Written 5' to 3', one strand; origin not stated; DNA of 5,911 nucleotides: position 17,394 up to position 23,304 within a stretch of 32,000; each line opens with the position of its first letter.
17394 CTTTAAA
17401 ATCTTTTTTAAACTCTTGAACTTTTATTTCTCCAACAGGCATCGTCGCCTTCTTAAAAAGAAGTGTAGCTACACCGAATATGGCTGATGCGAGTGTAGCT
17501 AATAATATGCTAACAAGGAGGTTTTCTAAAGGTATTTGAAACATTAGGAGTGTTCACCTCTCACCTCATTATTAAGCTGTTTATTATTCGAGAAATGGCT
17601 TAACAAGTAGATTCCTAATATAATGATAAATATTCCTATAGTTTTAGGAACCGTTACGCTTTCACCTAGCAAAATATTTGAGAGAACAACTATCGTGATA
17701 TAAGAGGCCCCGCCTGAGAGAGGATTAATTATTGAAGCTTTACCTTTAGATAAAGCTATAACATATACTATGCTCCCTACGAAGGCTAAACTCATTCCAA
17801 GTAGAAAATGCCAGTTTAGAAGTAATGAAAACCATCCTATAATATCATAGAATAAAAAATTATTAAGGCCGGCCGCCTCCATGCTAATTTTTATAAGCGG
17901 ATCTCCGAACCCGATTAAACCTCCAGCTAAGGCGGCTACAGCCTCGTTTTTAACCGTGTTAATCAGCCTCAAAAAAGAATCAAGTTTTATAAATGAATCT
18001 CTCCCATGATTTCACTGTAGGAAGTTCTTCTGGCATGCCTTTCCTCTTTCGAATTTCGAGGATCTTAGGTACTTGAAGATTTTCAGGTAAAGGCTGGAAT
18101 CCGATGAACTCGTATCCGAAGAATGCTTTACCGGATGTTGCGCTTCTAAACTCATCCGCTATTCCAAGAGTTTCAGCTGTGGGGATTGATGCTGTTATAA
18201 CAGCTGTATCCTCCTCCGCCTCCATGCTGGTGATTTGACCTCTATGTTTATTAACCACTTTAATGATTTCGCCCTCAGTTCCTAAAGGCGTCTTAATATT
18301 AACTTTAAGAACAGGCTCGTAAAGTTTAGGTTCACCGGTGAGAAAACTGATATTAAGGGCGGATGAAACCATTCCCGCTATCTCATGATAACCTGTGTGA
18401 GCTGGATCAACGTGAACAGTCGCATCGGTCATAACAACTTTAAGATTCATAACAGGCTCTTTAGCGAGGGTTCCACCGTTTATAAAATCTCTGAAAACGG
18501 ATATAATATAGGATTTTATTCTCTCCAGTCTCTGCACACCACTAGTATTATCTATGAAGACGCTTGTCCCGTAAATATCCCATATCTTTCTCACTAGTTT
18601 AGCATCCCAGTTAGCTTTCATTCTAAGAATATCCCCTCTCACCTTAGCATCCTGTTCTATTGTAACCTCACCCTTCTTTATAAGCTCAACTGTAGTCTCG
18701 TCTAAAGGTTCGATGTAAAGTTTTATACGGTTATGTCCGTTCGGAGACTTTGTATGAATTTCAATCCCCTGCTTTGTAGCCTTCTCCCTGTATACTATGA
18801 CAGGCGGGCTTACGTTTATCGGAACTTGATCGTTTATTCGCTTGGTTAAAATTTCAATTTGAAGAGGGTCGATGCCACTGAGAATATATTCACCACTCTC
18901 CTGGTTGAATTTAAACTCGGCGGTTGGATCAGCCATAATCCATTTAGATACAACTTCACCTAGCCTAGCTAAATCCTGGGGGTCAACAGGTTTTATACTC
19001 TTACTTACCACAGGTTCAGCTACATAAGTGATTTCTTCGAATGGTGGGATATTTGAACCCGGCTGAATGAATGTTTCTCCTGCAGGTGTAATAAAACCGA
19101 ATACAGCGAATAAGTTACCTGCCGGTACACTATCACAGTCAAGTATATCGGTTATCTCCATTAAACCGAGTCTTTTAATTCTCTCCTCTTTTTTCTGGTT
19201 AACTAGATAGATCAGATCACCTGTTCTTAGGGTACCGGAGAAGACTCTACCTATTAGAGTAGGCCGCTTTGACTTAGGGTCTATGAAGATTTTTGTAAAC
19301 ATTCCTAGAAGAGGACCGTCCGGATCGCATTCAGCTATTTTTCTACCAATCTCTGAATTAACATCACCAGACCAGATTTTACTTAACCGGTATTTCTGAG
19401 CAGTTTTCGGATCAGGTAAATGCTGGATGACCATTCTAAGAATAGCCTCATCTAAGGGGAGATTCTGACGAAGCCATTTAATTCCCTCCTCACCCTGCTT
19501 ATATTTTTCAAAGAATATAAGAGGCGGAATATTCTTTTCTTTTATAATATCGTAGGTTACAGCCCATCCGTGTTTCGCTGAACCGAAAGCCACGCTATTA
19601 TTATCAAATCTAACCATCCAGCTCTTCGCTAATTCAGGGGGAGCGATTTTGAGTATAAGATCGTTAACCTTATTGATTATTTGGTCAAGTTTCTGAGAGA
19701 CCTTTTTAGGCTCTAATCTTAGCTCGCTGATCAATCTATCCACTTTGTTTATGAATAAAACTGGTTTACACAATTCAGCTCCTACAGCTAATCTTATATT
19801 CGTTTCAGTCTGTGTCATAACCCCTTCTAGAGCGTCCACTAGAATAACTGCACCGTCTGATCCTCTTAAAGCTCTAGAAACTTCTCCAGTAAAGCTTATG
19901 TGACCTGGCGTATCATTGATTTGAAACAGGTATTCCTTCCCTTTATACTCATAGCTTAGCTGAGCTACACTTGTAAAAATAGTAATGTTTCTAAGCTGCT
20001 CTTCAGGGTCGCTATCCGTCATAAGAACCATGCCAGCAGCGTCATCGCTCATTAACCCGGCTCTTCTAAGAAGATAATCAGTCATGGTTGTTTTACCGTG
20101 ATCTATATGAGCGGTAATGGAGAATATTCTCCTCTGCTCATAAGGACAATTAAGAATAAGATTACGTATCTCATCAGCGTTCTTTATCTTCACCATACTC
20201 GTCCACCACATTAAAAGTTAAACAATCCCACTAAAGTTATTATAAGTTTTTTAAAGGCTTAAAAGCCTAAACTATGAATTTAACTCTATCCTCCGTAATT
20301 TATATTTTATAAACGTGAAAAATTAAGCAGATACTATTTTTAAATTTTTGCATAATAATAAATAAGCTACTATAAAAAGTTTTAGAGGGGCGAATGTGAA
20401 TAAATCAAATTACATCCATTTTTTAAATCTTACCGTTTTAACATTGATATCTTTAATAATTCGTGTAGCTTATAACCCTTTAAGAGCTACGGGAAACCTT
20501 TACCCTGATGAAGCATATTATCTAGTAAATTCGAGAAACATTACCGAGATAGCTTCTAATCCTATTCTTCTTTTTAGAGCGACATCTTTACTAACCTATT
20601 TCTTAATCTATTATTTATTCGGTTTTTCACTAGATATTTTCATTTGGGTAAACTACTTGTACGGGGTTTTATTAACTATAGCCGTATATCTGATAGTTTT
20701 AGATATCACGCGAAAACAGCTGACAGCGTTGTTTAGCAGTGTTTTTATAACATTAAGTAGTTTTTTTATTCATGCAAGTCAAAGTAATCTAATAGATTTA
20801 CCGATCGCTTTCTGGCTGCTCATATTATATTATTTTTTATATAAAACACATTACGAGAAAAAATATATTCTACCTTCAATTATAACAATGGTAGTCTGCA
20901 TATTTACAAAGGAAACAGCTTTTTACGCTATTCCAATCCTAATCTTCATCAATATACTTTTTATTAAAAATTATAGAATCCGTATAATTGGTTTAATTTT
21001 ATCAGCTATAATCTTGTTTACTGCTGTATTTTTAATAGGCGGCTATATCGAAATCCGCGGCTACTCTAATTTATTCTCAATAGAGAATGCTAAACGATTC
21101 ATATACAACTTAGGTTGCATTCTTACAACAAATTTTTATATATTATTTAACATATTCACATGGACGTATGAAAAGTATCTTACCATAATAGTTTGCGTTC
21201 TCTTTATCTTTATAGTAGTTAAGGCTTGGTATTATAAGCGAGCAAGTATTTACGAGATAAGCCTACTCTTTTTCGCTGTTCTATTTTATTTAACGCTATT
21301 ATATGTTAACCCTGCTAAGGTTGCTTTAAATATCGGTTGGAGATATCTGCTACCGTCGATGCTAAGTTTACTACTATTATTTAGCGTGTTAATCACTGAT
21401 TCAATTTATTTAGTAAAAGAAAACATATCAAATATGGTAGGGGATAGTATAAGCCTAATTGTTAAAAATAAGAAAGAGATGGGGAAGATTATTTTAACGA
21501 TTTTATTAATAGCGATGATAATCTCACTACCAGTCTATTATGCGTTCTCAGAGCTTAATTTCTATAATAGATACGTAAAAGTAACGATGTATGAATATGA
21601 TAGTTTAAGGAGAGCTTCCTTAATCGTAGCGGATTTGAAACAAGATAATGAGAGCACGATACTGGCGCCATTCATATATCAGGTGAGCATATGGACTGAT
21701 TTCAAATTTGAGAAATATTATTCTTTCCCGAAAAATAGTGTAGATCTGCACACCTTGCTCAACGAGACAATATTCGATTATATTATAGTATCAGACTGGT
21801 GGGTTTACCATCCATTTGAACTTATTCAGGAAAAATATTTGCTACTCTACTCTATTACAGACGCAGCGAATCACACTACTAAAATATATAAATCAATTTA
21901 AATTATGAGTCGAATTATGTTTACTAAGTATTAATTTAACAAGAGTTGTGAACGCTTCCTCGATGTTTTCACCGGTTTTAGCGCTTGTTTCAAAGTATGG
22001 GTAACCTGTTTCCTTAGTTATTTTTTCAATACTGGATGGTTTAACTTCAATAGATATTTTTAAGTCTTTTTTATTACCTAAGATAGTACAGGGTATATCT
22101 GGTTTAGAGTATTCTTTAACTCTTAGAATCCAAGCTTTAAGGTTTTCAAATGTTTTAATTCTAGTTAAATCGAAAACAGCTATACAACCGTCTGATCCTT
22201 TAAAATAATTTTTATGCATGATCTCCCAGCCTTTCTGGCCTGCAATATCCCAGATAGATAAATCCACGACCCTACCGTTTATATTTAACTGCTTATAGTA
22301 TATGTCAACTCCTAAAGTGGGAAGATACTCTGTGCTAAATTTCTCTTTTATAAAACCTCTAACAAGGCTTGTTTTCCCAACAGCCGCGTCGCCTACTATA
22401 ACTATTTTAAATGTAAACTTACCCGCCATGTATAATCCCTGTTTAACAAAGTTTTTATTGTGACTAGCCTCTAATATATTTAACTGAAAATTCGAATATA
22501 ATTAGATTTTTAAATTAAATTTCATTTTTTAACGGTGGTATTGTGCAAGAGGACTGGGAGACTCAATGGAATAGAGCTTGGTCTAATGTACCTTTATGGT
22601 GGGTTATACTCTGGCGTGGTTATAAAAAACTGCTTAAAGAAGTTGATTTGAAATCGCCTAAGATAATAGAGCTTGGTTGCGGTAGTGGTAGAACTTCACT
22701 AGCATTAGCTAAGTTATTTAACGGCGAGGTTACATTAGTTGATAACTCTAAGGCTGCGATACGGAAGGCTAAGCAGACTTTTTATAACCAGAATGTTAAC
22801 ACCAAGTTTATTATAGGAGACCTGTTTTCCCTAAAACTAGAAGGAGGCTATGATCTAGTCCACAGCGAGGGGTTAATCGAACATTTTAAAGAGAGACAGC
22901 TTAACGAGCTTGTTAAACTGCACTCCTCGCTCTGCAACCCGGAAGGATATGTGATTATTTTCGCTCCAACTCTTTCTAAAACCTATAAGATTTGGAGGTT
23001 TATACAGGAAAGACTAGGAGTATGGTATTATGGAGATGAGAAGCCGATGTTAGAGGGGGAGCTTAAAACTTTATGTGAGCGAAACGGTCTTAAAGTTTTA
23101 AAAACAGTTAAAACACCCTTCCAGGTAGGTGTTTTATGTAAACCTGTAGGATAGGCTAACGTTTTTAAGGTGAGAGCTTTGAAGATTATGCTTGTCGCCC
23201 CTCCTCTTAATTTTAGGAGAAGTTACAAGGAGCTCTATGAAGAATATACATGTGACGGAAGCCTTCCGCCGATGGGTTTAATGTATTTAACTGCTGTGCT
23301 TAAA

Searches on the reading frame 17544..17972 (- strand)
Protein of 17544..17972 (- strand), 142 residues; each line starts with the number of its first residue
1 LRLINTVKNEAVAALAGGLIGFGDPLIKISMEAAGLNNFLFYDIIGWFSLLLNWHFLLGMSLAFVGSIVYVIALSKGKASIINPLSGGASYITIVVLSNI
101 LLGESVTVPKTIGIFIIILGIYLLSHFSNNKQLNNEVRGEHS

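Call 78: search_protein_families(library=pfam, proteins=[window:17544-17972:-], max_evalue=0.00001)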
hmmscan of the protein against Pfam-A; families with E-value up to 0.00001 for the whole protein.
window:17544-17972:- (142 aa): 3 families
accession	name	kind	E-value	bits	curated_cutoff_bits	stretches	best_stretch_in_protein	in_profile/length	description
PF10639.15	TMEM234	-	2.6e-09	37.6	30.1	1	17-124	5-112/113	Putative transmembrane family 234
PF05653.20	Mg_trans_NIPA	-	2e-06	27.7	26.2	1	46-137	42-132/295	Magnesium transporter NIPA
PF00892.27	EamA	-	6.8e-06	26.8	28.2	0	51-125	59-134/135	EamA-like transporter family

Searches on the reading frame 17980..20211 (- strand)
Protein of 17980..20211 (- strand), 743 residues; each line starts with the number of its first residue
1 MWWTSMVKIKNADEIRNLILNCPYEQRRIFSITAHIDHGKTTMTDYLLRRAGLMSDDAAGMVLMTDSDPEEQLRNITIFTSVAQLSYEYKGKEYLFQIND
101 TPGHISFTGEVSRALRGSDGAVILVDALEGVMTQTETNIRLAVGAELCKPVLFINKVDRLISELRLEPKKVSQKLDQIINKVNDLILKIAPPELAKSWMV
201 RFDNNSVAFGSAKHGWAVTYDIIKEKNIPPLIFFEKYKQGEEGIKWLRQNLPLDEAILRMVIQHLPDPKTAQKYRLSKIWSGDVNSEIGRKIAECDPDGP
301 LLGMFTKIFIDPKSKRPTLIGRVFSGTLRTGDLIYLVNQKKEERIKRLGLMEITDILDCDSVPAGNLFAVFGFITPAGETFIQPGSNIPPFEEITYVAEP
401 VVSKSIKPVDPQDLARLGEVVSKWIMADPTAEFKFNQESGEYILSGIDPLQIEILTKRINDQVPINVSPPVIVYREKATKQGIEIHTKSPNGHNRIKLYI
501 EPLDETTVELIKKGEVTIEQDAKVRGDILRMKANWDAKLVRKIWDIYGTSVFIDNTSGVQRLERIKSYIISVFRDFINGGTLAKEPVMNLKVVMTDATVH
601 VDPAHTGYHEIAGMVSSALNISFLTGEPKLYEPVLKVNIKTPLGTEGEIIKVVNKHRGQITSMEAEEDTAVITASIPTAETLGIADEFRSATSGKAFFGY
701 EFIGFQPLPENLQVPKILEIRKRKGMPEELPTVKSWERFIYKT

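Call 78: search_protein_families(library=pfam, proteins=[window:17980-20211:-], max_evalue=0.00001)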
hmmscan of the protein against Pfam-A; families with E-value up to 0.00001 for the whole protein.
window:17980-20211:- (743 aa): 5 families
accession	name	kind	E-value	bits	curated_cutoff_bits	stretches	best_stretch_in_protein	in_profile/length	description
PF00009.33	GTP_EFTU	-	5.3e-43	147.2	26.5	1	26-266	2-187/188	Elongation factor Tu GTP binding domain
PF00679.30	EFG_C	-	5e-22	78.2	27.9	1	630-713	2-86/89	Elongation factor G C-terminus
PF14492.12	EFG_III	-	2.4e-13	50.4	27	1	397-467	1-71/75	Elongation Factor G, domain III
PF03764.24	EFG_IV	-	7.1e-12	45.6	24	1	517-623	8-117/121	Elongation factor G, domain IV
PF03144.31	GTP_EFTU_D2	-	3.8e-06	27.7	30.3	0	320-372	5-62/73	Elongation factor Tu domain 2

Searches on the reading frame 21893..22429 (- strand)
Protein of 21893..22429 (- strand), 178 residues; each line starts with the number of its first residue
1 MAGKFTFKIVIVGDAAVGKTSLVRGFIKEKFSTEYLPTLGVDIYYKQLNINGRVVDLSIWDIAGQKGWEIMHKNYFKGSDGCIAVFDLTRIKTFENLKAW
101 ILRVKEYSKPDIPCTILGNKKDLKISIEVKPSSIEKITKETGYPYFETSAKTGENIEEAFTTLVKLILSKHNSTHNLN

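Call 78: search_protein_families(library=pfam, proteins=[window:21893-22429:-], max_evalue=0.00001)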
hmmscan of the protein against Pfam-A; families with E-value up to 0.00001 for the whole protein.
window:21893-22429:- (178 aa): 4 families
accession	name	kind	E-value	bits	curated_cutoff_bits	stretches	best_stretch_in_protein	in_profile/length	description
PF00071.28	Ras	-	3.3e-48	163.8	21.6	1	8-168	1-161/162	Ras family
PF08477.19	Roc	-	1.8e-29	102.8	27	1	8-122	1-119/119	Ras of Complex, Roc, domain of DAPkinase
PF00025.27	Arf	-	2.1e-15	57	22.3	1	6-165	14-172/174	ADP-ribosylation factor family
PF01926.29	MMR_HSR1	-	7.7e-07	29.7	21.9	1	8-119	1-112/113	50S ribosome-binding GTPase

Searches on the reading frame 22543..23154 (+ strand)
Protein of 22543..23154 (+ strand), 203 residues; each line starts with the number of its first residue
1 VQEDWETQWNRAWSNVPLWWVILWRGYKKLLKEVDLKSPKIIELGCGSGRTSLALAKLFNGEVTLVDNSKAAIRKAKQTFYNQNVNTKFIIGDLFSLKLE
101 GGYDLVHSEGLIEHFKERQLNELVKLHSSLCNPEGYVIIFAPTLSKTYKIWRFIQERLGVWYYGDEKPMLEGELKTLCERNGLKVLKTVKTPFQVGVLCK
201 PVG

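Call 79: search_protein_families(library=pfam, proteins=[window:22543-23154:+], max_evalue=0.00001)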
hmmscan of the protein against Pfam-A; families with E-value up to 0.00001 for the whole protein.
window:22543-23154:+ (203 aa): 9 families
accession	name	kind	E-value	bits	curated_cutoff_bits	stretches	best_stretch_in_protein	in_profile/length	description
PF13649.12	Methyltransf_25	-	4.4e-17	63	27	1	41-135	1-97/97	Methyltransferase domain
PF13847.12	Methyltransf_31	-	3.5e-15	56.4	27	1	40-143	6-113/145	Methyltransferase domain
PF13489.12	Methyltransf_23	-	1.2e-12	48.3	27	1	29-187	15-163/164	Methyltransferase domain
PF08241.18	Methyltransf_11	-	6.5e-12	46.4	21.2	1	43-139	2-95/95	Methyltransferase domain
PF08242.18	Methyltransf_12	-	2.8e-11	44.4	30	1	42-136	1-97/98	Methyltransferase domain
PF03848.20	TehB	-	3.7e-10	40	20.4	1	36-142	29-135/193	Tellurite resistance protein TehB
PF05175.20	MTS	-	1.7e-09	38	23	1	29-106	22-102/170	Methyltransferase small domain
PF02353.26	CMAS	-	4e-07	30.1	27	1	30-148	54-173/273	Mycolic acid cyclopropane synthetase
PF06325.19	PrmA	-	2.7e-06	27.5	22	1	30-138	154-257/296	Ribosomal protein L11 methyltransferase (PrmA)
